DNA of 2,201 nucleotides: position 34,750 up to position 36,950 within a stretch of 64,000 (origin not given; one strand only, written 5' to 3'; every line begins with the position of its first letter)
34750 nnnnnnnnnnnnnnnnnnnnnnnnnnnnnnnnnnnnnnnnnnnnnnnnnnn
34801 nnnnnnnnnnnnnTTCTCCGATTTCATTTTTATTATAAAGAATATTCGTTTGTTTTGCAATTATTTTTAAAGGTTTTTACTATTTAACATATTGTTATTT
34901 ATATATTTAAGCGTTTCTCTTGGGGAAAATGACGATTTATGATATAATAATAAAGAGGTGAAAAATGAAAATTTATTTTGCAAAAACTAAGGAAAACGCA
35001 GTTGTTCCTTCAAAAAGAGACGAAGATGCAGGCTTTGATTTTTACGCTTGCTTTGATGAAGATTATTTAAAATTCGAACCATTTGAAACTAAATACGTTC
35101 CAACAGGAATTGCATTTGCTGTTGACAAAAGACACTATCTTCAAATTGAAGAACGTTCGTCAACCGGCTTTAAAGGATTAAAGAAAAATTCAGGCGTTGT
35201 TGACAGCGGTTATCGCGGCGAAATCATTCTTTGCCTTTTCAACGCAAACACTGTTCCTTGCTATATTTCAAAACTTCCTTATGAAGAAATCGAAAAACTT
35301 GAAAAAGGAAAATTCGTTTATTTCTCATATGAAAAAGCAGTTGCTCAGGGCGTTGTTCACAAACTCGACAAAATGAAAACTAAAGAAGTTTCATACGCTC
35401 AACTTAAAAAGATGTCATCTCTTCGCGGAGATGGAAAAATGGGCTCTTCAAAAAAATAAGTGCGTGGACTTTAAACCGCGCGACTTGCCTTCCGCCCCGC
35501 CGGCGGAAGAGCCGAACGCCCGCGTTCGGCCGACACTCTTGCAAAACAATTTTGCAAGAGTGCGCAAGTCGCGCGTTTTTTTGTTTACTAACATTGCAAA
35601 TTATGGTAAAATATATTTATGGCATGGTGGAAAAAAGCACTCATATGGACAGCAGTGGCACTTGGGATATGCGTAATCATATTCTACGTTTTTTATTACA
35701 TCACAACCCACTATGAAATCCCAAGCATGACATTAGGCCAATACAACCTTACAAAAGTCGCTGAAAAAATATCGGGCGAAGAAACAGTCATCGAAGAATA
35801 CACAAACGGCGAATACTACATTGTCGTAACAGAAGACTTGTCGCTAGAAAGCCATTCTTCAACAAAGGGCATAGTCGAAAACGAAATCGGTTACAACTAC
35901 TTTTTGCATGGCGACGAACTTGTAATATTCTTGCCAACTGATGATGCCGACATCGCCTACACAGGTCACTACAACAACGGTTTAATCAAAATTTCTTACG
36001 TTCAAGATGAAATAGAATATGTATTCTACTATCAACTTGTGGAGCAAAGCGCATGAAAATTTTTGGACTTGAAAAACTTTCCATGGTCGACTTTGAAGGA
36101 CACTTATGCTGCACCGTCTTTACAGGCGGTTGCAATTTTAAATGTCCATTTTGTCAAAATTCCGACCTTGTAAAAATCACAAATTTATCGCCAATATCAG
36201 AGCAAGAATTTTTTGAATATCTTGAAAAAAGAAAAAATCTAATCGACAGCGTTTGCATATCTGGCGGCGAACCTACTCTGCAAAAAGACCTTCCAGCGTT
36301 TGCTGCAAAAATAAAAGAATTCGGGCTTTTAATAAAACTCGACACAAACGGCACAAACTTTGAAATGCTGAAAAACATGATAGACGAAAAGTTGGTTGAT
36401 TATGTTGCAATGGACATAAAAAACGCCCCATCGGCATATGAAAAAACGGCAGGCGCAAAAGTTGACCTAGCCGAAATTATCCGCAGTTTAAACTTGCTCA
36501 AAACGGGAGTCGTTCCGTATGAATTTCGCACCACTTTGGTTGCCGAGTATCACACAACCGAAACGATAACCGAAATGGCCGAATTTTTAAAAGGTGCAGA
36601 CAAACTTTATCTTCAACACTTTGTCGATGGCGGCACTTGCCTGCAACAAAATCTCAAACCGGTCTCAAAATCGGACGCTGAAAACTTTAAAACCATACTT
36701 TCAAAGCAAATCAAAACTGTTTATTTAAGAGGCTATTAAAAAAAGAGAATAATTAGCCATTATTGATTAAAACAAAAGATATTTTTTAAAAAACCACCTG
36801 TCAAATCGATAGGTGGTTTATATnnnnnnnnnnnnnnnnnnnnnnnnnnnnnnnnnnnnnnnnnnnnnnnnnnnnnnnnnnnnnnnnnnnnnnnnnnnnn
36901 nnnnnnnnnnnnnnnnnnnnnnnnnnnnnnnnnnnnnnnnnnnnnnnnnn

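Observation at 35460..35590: Perfect GC-rich cloverleaf (four-way junction) after dut: 41 Watson-Crick pairs, zero mismatches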

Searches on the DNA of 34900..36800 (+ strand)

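Call 5: search_rna_families(source=window, start=35300, end=35750, threshold=evalue, max_evalue=10, show_alignments=3)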
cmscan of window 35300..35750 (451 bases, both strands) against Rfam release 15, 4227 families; matches with E-value up to 10: 7.
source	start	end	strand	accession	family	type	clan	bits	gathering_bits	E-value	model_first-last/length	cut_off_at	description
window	35445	35586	-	RF01453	RCNMV_TE_DR1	Cis-reg;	-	19.7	80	0.03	1-138/138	no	3'TE-DR1 translation enhancer element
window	35506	35534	+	RF01340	CRISPR-DR29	Gene; CRISPR;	-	17.5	39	0.58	1-37/37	no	CRISPR RNA direct repeat element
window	35517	35577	-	RF01012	mir-628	Gene; miRNA;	-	17.1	75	0.7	1-77/77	no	mir-628 microRNA precursor family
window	35499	35530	+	RF01843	neisseria_FSE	Cis-reg; frameshift_element;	-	13.7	50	5.2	1-40/40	no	neiserria ribosomal frameshift element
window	35531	35565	-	RF00788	mir-287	Gene; miRNA;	-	13.3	80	7.9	22-52/73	no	mir-287 microRNA precursor family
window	35585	35613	-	RF02477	GlsR9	Gene; snRNA; snoRNA; CD-box;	-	13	95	8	1-79/79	no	Small nucleolar RNA GlsR9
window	35300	35404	-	RF00190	SNORA16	Gene; snRNA; snoRNA; HACA-box;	CL00021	12.6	35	5.7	1-108/135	3'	Small nucleolar RNA SNORA16B/SNORA16A family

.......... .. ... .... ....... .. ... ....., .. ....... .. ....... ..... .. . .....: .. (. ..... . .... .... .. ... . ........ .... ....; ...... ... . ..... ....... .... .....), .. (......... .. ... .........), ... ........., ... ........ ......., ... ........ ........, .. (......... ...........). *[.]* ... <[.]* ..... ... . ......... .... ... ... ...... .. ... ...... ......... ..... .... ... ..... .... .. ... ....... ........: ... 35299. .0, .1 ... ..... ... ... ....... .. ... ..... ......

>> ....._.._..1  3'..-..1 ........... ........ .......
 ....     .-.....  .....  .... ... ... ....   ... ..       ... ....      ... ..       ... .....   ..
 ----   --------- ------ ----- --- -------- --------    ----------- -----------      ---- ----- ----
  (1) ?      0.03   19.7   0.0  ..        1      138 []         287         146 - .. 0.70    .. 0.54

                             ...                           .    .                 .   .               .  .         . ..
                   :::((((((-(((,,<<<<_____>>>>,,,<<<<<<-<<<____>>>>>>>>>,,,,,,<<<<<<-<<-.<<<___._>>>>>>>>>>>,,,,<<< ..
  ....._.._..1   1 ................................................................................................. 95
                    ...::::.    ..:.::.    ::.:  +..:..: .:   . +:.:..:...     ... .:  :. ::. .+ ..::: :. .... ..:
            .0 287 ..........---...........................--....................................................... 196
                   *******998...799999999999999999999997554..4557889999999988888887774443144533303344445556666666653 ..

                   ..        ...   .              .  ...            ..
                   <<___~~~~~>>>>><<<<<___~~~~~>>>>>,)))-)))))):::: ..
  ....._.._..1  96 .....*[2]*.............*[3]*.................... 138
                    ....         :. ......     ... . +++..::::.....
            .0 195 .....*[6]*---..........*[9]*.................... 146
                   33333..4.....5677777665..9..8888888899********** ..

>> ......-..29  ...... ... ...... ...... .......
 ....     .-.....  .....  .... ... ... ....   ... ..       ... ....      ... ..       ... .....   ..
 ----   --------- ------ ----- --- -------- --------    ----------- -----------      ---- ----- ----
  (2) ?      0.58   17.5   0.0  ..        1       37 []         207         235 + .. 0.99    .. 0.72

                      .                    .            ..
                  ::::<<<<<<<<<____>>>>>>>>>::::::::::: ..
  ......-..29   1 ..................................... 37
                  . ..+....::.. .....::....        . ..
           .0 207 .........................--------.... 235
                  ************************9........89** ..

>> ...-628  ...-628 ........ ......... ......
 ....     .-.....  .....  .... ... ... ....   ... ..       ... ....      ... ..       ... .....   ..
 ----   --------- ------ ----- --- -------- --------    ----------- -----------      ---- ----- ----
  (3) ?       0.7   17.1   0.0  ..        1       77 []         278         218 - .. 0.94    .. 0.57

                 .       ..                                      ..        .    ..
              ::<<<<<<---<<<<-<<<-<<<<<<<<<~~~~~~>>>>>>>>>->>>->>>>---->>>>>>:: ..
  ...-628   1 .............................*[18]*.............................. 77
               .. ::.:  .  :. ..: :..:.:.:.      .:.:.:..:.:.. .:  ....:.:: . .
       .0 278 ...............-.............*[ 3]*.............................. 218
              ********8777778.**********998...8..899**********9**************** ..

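Call 10: search_dna_similar(query=window:34900-36800:+, collection=phages, mode=distant)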
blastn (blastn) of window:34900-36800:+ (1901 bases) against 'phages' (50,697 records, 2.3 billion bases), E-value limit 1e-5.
No match.

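Call 56: build_rna_model(alignment_id=A4, structure=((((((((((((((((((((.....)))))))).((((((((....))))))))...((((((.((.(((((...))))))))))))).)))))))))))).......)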
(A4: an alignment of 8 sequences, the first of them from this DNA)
Model R1 built from alignment A4 (8 sequences, 108 columns); structure: as given.
model positions 106; base pairs 41; branch points 2; effective number of sequences 0.61; information 0.591 bits per position. Calibrated on 0.2 Mb of random sequence (short: E-values are rough).
structure used (alignment columns):
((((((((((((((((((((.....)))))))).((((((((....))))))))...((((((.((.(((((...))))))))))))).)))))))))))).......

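Call 57: search_with_rna_model(model_id=R1, sources=[window, L001, L002, L003, L004, L006, L008, L009, L010, L011, L014, L015, L018, L020, L021, L100, L102, L103, L105, L106, L109, L131, L104, L022, L023, L024, L026, L027, L029, L031, L087, L054], max_evalue=1, make_alignment=true)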
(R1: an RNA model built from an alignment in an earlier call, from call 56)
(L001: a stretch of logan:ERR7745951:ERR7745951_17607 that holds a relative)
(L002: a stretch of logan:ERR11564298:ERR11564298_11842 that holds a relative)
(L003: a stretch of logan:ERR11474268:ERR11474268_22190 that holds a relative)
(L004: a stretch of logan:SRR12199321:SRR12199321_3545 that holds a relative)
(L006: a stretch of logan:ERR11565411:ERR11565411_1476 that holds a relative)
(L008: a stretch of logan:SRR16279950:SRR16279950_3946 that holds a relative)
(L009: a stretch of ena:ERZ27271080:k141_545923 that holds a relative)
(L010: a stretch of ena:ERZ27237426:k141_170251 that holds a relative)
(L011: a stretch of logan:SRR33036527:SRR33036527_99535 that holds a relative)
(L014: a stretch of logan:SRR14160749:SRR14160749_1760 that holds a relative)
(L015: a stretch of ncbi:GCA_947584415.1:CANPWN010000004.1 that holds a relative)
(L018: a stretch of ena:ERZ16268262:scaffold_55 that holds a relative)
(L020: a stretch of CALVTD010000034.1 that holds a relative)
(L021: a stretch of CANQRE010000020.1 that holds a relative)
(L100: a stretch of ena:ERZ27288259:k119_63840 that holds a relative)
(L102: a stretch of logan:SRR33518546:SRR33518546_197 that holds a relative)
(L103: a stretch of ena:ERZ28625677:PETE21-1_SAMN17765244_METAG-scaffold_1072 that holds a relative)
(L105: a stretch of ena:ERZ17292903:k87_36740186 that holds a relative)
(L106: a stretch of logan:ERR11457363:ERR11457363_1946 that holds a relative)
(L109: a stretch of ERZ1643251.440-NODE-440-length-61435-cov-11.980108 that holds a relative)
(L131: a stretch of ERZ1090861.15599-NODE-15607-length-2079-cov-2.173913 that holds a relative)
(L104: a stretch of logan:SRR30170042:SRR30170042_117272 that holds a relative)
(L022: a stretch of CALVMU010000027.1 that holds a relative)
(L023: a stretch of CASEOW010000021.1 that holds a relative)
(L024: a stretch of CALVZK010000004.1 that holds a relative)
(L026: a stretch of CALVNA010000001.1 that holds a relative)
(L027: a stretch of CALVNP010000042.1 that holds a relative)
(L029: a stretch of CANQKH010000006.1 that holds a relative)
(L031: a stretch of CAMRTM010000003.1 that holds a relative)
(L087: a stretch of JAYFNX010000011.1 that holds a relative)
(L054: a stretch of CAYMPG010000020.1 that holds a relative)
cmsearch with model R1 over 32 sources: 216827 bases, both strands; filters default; matches with E-value up to 1: 31.
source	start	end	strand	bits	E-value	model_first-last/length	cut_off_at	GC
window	35477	35582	+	126.9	1.5e-33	1-106/106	no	0.61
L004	3513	3618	+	121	7.1e-32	1-106/106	no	0.64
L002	3513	3618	+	119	2.7e-31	1-106/106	no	0.62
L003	3513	3618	+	117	1e-30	1-106/106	no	0.61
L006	3513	3620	+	116.6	1.3e-30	1-106/106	no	0.59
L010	2396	2502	+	116.4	1.5e-30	1-106/106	no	0.62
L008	3513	3618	+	116.3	1.5e-30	1-106/106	no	0.62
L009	3513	3619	+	113.7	8.8e-30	1-106/106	no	0.63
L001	3513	3619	+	105.8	1.6e-27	1-106/106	no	0.61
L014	2409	2510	+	63.6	2.1e-15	1-106/106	no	0.62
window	35470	35575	-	47.1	1.1e-10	1-106/106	no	0.62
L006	3506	3613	-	44.5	6.2e-10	1-106/106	no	0.6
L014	2402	2503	-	43.1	1.6e-09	1-106/106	no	0.64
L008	3506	3611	-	42.9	1.9e-09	1-106/106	no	0.63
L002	3506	3611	-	42.9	1.9e-09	1-106/106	no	0.63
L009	3506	3612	-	42.7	2.1e-09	1-106/106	no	0.64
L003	3506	3611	-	42.5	2.3e-09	1-106/106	no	0.62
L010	2389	2495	-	41.9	3.5e-09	1-106/106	no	0.63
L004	3506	3611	-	41.7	4e-09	1-106/106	no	0.65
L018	3496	3603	+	38.1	4.4e-08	1-106/106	no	0.57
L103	1586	1693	+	36.1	1.6e-07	1-106/106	no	0.62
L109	757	852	+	34.8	4e-07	1-106/106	no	0.61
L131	1305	1400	-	34.8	4e-07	1-106/106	no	0.61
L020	2710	2806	+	33.3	1e-06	1-106/106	no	0.61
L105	628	725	+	32.8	1.4e-06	1-106/106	no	0.62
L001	3506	3612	-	30.5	6.6e-06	1-106/106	no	0.62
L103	1578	1687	-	28.1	3.3e-05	1-106/106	no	0.62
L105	619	705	-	18.5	0.019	1-106/106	no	0.64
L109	748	832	-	17.9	0.028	1-106/106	no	0.64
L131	1325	1409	+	17.9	0.028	1-106/106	no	0.64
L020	2700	2785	-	16.8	0.056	1-106/106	no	0.64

Alignment A5: 31 matches aligned to the model, 172 columns, each read 5' to 3' on its own strand. Consensus structure (alignment columns), stored with it:
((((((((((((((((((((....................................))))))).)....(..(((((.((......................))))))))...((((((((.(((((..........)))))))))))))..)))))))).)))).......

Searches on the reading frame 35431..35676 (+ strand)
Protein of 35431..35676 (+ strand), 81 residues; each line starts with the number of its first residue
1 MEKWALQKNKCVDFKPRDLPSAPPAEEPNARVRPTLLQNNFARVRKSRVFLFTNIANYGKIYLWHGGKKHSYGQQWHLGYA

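Call 14: search_protein_families(library=pfam, proteins=[window:35431-35676:+])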
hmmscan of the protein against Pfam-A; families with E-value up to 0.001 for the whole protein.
window:35431-35676:+ (81 aa): 0 families

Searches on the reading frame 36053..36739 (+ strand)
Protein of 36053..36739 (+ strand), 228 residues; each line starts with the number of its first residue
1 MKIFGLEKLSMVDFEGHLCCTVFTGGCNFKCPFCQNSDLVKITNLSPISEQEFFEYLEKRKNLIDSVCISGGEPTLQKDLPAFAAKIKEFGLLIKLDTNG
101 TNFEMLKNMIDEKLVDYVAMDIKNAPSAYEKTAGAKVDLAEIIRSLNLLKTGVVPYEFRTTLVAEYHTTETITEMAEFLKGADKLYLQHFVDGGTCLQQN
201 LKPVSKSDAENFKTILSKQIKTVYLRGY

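Call 14: search_protein_families(library=pfam, proteins=[window:36053-36739:+])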
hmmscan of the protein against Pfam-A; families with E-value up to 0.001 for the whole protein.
window:36053-36739:+ (228 aa): 2 families
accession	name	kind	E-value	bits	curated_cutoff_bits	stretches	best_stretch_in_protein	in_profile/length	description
PF04055.27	Radical_SAM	-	6.2e-20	72.5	29.5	1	22-178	2-165/166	Radical SAM superfamily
PF13353.11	Fer4_12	-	5.3e-10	40.2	22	1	19-122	7-113/137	4Fe-4S single cluster domain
